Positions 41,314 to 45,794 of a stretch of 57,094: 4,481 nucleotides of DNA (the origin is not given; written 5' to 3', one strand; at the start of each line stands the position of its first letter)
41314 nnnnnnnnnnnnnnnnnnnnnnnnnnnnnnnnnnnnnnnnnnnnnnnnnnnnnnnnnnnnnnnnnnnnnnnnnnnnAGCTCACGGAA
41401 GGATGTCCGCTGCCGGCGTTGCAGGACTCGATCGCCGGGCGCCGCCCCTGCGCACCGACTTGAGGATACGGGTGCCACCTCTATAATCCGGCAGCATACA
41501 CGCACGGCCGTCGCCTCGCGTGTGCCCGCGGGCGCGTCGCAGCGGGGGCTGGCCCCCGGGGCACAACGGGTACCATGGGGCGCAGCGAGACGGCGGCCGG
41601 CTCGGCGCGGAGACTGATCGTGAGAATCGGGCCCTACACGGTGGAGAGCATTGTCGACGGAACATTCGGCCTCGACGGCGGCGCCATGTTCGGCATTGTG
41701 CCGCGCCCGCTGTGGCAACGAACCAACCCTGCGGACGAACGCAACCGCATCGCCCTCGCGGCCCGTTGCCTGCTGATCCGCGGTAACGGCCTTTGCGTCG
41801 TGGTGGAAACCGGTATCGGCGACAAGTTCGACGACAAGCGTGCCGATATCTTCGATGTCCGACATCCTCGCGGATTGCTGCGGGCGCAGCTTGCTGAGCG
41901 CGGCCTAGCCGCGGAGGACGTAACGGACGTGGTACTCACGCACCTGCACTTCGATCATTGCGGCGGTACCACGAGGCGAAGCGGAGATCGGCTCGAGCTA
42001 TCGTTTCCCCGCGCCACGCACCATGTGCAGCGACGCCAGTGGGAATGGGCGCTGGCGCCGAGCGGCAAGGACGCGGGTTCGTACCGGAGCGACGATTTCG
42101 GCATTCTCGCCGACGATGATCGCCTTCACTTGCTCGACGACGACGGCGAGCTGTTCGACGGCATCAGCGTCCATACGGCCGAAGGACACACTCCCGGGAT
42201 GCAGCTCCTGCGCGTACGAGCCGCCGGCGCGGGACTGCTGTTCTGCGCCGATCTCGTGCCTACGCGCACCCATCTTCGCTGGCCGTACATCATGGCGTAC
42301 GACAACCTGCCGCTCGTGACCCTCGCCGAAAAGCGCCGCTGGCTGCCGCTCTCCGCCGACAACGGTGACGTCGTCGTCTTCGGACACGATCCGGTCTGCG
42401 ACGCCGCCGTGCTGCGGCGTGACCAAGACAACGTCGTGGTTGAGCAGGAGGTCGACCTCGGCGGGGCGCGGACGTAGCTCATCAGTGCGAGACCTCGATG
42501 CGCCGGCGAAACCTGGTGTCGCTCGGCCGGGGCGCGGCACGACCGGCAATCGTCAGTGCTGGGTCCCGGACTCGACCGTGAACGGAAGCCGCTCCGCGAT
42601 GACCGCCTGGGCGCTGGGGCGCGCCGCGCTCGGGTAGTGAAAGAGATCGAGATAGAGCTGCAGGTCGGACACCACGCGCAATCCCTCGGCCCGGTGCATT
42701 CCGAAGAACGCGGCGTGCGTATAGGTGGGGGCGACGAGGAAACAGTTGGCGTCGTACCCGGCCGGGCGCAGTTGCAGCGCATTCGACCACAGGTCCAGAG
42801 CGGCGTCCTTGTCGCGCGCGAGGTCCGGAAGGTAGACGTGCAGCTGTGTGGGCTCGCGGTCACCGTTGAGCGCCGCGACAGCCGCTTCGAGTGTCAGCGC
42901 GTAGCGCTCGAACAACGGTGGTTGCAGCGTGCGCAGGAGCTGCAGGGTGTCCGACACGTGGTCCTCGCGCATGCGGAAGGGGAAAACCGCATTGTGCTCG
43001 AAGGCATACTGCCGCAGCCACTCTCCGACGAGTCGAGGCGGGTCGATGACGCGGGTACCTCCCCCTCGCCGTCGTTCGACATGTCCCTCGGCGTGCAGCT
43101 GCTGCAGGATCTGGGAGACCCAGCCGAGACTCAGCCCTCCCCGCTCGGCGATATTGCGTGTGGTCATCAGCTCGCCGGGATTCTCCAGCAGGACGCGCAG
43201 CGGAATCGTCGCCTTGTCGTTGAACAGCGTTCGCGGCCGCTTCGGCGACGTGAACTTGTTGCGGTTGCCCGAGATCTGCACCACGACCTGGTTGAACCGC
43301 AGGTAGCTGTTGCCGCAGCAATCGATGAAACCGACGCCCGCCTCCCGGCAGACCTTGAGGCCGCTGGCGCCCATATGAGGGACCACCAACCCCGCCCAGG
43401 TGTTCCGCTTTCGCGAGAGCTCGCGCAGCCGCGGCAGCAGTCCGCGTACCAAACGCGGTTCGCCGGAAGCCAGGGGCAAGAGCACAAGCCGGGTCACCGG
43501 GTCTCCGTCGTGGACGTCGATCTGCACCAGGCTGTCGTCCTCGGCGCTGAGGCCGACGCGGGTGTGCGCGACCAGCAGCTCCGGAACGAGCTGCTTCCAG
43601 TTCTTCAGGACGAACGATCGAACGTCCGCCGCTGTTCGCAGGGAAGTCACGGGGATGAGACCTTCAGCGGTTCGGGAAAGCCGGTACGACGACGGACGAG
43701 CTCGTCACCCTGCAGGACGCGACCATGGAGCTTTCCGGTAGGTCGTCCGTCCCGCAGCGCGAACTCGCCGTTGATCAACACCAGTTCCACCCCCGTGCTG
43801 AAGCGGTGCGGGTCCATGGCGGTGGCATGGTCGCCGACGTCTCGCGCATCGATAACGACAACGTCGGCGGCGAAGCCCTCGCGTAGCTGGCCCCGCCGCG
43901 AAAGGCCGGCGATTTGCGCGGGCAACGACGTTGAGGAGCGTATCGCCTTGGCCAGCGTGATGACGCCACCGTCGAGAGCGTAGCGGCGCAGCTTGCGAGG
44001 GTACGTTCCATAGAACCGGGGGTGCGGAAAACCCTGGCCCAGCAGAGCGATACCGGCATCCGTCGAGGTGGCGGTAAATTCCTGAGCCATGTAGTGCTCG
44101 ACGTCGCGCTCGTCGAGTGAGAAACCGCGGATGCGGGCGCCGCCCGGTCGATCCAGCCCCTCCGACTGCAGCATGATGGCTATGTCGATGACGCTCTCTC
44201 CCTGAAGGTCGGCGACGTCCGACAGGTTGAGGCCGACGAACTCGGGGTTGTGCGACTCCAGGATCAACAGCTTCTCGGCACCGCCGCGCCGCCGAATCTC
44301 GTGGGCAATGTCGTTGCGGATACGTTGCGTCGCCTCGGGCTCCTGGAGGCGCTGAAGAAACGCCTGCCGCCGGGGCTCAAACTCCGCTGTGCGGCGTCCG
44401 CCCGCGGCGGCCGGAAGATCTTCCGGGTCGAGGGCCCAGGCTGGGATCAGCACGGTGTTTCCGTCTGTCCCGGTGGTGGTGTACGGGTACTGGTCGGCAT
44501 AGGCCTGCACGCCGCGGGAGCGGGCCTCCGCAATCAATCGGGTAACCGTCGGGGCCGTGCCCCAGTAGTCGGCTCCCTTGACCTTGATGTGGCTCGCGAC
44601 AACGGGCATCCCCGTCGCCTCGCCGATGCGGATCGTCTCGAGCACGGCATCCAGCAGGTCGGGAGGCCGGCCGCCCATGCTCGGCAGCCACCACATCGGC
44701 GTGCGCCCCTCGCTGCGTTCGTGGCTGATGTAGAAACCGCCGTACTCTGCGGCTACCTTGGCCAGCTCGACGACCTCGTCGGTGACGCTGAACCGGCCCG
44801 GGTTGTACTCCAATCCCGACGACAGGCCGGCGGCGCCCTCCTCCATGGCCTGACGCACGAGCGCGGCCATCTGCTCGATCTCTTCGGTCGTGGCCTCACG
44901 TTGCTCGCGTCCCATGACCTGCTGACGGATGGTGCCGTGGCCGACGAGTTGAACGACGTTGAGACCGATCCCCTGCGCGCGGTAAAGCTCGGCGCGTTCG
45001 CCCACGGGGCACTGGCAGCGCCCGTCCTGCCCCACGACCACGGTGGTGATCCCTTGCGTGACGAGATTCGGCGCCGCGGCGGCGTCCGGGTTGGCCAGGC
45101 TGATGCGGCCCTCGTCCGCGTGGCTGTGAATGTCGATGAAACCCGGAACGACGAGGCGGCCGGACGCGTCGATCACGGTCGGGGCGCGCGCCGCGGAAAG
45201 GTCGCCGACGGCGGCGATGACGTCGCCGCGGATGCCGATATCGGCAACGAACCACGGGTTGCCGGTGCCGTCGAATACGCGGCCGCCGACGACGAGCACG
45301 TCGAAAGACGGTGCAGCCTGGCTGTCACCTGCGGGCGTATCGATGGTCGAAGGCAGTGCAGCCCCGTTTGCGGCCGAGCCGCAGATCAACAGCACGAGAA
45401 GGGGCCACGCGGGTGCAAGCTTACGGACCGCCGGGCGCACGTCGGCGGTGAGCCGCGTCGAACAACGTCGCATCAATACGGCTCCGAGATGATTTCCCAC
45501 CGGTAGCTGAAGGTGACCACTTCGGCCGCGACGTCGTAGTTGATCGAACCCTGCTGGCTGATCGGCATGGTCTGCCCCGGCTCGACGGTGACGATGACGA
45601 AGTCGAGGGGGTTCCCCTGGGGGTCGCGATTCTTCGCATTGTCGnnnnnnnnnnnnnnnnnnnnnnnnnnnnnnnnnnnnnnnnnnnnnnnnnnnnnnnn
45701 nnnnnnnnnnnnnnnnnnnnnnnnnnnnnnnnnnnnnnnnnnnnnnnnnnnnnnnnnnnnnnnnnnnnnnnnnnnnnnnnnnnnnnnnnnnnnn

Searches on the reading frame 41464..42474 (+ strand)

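Call 18: search_protein_families(library=ncbifam, proteins=[window:41464-42474:+], max_evalue=0.00001)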
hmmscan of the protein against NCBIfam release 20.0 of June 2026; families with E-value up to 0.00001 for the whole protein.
window:41464-42474:+ (337 aa): 5 families
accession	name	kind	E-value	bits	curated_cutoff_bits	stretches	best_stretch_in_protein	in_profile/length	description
NF047919.1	lactonase_YtnP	equivalog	4e-53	180.4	425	1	55-321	2-266/274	YtnP family quorum-quenching lactonase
NF047979.1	lactonase_AidB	equivalog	1.1e-17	64.3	360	1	53-308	4-252/271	AidB family quorum-quenching N-acyl homoserine lactonase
NF045700.1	AHLLactAttM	equivalog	3.5e-14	52.9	390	1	141-310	82-247/257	AttM family quorum-quenching N-acyl homoserine lactonase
NF045699.1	AHLLactAiiA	equivalog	1e-10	41.2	375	1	139-310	82-238/251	quorum-quenching N-acyl homoserine lactonase AiiA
NF047925.1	pyridox_lacton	equivalog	4.1e-10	39.9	325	1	139-310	75-254/268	4-pyridoxolactonase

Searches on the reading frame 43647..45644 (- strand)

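Call 18: search_protein_families(library=ncbifam, proteins=[window:43647-45644:-], max_evalue=0.00001)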
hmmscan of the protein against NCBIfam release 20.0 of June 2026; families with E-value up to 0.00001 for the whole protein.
window:43647-45644:- (665 aa): 43 families (the best 25 are shown)
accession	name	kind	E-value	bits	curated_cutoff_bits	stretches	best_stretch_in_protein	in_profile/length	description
NF006560.0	PRK09061.1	subfamily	3.3e-48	164.3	340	3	533-634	394-500/517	amidohydrolase family protein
NF006689.0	PRK09237.1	equivalog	7.2e-18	64.3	371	1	113-203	2-90/383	amidohydrolase/deacetylase family metallohydrolase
TIGR00857.1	pyrC_multi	subfamily_domain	3.6e-13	49.3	279.05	1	134-247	6-119/412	dihydroorotase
NF009060.0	PRK12394.1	equivalog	5.2e-13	48.5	442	1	114-203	3-89/381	metallo-dependent hydrolase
NF004839.0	PRK06189.1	equivalog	1.4e-12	47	631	1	114-179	3-66/451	allantoinase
TIGR02318.1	phosphono_phnM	equivalog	1.6e-12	47.1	390.55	0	136-203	18-92/376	phosphonate metabolism protein PhnM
NF006559.0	PRK09060.1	equivalog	2.1e-12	46.1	482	1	113-201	4-90/444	dihydroorotase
TIGR02033.1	D-hydantoinase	equivalog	5.9e-12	45.2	393.25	1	116-240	1-126/454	dihydropyrimidinase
NF006056.0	PRK08204.1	subfamily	1.8e-11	43.5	391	1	134-186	25-77/449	hypothetical protein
NF009941.0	PRK13404.1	subfamily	7.9e-11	41.3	647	1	113-178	3-65/478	dihydropyrimidinase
NF002668.0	PRK02382.1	equivalog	8.8e-11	41.2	452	1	123-203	13-84/436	dihydroorotase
NF011987.0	PRK15446.2-3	subfamily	9.2e-11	41.2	253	0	558-605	323-370/395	alpha-D-ribose 1-methylphosphonate 5-triphosphate diphosphatase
NF006845.0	PRK09357.2-6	equivalog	2.1e-10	39.9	728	1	116-178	3-66/428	dihydroorotase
TIGR03121.1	one_C_dehyd_A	equivalog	2.2e-10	39.4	392.75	0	118-184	4-70/556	formylmethanofuran dehydrogenase subunit A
NF011985.0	PRK15446.2-1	equivalog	3.9e-10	39.1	656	0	558-601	315-358/397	alpha-D-ribose 1-methylphosphonate 5-triphosphate diphosphatase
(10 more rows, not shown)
